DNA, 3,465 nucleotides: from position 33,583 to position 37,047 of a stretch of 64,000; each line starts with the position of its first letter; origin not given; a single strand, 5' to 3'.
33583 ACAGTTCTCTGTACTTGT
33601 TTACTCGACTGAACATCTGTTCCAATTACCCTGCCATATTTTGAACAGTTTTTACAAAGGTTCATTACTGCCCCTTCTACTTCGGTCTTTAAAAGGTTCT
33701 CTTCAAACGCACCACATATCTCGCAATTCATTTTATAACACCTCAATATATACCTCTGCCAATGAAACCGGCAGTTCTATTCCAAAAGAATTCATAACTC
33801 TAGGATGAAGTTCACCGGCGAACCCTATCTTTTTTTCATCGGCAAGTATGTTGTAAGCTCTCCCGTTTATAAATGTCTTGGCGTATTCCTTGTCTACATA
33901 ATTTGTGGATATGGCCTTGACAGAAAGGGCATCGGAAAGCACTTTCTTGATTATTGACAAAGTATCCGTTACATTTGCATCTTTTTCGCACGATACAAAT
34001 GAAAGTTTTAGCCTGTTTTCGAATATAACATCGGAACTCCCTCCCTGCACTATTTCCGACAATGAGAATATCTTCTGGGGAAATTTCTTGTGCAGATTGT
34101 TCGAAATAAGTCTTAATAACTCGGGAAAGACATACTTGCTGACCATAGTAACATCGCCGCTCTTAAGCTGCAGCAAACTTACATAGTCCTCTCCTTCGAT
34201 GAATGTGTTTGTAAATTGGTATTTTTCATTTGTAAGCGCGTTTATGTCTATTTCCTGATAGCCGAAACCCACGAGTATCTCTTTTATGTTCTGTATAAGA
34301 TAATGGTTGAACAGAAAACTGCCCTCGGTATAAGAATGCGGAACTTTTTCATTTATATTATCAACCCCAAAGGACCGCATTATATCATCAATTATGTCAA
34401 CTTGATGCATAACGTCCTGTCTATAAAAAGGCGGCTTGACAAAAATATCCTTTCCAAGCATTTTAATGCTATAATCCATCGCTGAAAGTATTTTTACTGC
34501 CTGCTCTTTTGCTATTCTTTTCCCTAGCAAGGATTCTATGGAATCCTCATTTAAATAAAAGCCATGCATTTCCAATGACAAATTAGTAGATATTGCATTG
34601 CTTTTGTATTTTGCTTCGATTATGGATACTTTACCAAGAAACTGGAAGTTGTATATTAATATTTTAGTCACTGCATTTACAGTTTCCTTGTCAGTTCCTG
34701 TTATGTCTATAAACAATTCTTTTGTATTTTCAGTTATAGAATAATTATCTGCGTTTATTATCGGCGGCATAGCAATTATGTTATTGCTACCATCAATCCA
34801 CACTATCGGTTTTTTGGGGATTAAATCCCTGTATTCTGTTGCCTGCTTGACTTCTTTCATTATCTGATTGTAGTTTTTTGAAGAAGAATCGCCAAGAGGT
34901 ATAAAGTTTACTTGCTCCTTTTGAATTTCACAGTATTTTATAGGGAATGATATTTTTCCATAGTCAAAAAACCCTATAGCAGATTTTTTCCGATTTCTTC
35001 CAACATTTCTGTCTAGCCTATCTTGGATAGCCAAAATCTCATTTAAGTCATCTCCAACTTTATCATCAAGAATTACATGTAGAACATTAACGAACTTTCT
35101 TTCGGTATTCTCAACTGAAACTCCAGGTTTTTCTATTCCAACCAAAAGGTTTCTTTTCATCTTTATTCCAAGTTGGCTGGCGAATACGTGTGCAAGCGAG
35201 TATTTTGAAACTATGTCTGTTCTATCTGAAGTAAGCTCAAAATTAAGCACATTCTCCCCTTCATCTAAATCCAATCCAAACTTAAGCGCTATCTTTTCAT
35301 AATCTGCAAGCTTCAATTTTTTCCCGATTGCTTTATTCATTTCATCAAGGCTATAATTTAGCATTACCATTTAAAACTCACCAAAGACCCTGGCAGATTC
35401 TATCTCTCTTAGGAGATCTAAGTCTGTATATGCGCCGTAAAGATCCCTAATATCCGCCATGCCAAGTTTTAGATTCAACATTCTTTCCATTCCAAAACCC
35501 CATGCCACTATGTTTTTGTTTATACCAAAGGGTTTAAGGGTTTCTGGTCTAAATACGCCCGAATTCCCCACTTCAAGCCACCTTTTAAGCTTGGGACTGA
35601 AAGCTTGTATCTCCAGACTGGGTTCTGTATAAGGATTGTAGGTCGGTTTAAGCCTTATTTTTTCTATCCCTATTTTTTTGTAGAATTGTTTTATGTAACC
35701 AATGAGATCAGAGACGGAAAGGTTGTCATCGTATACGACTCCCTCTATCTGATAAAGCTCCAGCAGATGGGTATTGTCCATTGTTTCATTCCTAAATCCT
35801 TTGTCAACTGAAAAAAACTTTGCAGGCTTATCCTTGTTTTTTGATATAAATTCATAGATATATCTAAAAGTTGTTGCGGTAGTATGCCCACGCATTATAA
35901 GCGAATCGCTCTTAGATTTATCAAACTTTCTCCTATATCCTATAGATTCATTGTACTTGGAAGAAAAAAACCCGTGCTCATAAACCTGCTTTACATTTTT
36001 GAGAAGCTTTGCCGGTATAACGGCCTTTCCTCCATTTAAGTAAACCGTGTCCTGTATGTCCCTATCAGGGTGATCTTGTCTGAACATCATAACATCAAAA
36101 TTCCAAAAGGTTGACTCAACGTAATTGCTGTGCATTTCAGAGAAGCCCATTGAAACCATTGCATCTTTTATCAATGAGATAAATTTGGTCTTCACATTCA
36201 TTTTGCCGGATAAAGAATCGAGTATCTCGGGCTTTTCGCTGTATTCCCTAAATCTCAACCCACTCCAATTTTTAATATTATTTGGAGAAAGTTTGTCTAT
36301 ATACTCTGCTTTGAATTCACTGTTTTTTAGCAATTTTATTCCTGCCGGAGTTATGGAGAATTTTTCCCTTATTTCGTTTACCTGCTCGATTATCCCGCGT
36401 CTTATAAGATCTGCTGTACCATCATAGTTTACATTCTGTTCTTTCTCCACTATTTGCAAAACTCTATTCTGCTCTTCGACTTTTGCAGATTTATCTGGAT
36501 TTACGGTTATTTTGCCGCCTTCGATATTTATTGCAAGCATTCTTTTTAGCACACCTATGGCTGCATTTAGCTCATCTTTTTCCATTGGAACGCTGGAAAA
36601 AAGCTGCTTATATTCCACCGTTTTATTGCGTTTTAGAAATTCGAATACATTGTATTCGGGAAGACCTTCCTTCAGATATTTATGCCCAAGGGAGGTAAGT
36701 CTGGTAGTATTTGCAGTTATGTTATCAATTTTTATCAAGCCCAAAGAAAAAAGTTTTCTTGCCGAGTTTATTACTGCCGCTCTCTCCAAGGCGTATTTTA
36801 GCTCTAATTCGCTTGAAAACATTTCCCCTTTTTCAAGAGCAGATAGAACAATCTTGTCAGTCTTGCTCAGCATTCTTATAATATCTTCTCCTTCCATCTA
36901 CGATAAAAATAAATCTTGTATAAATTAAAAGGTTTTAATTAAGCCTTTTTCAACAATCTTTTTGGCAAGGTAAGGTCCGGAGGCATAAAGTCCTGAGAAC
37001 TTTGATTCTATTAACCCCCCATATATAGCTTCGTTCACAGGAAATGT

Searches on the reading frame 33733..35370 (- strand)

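Call 20: search_protein_families(library=pfam, proteins=[window:33733-35370:-], max_evalue=0.00001)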
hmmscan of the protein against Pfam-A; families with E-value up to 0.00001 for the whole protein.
window:33733-35370:- (545 aa): 3 families
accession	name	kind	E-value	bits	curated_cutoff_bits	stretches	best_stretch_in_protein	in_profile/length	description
PF17759.6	tRNA_synthFbeta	-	2.4e-23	83.2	22.4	1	341-541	3-213/214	Phenylalanyl tRNA synthetase beta chain CLM domain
PF03484.21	B5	-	5.8e-18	65.3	28.6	1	273-335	3-66/67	tRNA synthetase B5 domain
PF03483.22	B3_4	-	3.4e-07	30.5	29.3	1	131-233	52-134/174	B3/4 domain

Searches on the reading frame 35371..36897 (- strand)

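Call 20: search_protein_families(library=pfam, proteins=[window:35371-36897:-], max_evalue=0.00001)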
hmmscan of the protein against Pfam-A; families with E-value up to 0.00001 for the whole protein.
window:35371-36897:- (508 aa): 1 family
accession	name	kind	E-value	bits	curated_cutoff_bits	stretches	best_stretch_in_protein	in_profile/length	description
PF01409.25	tRNA-synt_2d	-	6.5e-70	235.8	19.8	1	230-498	13-245/246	tRNA synthetases class II core domain (F)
